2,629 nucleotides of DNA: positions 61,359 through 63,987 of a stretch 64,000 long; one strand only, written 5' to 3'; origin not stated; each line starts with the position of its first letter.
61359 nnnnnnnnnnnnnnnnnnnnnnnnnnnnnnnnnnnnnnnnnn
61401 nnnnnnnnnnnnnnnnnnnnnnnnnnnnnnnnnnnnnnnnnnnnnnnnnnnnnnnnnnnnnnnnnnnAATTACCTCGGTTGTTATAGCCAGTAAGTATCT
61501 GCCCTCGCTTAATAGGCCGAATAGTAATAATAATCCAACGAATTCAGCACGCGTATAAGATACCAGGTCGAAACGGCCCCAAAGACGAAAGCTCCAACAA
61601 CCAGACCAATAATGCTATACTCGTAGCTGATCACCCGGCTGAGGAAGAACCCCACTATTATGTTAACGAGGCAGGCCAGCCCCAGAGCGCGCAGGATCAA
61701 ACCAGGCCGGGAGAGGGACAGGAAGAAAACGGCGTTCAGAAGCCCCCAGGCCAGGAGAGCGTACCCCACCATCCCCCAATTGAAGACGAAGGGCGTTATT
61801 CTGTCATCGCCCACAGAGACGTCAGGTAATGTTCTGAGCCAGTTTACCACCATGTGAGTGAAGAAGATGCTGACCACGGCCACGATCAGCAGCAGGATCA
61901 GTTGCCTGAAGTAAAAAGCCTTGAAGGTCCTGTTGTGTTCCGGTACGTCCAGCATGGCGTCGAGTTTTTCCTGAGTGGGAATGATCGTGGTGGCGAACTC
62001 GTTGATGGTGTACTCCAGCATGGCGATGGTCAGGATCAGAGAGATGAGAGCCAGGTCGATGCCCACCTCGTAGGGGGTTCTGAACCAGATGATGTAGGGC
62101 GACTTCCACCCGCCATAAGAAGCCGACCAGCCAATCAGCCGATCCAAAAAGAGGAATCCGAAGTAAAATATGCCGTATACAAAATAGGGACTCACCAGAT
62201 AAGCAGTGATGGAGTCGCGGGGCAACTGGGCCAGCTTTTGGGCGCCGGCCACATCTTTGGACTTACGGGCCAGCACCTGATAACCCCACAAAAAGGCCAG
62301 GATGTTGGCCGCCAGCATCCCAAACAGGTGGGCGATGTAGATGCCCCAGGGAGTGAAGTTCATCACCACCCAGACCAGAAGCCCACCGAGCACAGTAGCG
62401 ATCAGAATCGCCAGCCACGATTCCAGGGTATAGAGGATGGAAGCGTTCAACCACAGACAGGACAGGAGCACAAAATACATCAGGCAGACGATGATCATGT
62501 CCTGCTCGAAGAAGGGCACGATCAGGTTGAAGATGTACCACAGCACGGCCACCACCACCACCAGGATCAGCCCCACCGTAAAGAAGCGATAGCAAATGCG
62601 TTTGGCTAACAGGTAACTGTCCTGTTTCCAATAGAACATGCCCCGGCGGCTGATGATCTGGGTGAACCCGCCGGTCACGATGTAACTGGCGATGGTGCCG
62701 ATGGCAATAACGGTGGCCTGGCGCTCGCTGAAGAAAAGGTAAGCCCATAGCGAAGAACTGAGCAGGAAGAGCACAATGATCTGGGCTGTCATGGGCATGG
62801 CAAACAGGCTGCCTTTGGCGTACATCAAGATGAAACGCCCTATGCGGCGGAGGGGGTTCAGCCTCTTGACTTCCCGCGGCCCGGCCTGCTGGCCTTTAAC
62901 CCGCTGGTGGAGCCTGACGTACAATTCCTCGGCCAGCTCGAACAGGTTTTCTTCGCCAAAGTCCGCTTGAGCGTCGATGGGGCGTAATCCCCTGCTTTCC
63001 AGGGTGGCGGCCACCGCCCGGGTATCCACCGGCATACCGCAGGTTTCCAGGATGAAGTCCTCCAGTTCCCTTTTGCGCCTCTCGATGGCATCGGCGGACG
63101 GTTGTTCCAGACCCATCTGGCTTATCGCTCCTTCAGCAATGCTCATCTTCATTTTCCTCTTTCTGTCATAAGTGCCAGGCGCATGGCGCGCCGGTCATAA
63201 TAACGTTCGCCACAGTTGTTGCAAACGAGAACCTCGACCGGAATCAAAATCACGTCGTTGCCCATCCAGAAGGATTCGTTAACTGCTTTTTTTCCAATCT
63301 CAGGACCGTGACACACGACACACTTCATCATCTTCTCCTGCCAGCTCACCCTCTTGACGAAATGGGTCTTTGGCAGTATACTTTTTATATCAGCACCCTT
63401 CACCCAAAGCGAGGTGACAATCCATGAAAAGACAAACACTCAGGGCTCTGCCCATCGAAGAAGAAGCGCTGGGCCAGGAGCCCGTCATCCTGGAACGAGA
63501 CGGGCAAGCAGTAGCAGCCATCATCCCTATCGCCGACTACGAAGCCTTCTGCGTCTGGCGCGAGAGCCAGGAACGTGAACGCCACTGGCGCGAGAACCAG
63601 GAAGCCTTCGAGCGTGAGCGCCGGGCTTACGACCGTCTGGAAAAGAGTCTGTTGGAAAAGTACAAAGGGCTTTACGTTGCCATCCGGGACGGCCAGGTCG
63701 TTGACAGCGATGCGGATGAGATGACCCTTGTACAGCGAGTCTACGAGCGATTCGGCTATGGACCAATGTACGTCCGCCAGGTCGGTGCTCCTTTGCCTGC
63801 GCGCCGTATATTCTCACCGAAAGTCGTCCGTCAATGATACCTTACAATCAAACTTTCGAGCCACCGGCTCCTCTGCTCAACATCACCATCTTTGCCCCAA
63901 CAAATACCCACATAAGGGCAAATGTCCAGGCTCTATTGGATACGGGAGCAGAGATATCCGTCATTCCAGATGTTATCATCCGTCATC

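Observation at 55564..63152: Tandem DUF2194-like paralogs plus two large polytopic membrane proteins: possible exopolysaccharide modification/export locus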

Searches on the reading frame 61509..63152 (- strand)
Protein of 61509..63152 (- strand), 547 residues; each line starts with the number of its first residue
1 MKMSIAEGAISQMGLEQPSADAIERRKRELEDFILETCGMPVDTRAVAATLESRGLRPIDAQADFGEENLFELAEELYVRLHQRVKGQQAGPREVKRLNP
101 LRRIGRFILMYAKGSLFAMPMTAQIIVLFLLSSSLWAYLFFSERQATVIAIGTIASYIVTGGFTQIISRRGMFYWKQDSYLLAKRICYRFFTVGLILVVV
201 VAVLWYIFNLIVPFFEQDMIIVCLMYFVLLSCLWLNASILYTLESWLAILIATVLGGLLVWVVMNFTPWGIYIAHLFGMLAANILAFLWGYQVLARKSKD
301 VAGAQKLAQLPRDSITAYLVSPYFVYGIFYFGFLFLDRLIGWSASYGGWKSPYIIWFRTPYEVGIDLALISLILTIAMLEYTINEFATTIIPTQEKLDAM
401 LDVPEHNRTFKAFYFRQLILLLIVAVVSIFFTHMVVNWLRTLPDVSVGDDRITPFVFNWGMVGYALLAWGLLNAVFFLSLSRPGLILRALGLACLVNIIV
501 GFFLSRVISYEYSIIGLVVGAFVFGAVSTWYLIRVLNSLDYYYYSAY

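Call 3: search_protein_families(library=pfam, proteins=[window:61509-63152:-], max_evalue=0.1)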
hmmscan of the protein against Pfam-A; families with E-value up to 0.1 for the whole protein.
window:61509-63152:- (547 aa): 1 family
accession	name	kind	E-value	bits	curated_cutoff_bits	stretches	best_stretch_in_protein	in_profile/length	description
PF16933.10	PelG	-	1.6e-07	31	29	1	121-544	35-452/452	Putative exopolysaccharide Exporter (EPS-E)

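Call 4: search_protein_families(library=ncbifam, proteins=[window:61509-63152:-], max_evalue=0.1)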
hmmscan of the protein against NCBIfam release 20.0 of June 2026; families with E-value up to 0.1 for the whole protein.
window:61509-63152:- (547 aa): 0 families

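Call 57: search_protein_families(library=pfam, alignment_id=A5, max_evalue=0.01)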
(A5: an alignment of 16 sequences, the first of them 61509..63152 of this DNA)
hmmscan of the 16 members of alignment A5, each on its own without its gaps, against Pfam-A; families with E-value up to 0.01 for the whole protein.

A. member 1, window:61509-63152:- (547 aa): 1 family
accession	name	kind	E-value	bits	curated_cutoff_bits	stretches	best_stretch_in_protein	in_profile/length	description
PF16933.10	PelG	-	1.6e-07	31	29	1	121-544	35-452/452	Putative exopolysaccharide Exporter (EPS-E)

B. families by the number of members that match (of 16 scanned): 1 family
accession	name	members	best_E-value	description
PF16933.10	PelG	9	1.6e-07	Putative exopolysaccharide Exporter (EPS-E)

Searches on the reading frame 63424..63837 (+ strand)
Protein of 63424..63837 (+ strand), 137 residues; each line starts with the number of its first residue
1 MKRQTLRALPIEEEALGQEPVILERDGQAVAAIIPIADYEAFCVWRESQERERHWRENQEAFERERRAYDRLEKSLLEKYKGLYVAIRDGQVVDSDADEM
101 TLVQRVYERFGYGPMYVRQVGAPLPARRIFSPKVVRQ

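Call 76: search_protein_families(library=pfam, proteins=[window:63424-63837:+], max_evalue=0.001)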
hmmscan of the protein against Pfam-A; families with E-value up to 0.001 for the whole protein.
window:63424-63837:+ (137 aa): 1 family
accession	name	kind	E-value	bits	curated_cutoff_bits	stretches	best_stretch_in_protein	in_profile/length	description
PF18929.5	DUF5678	-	7.8e-06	26.1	23.2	1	76-104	2-30/49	Family of unknown function (DUF5678)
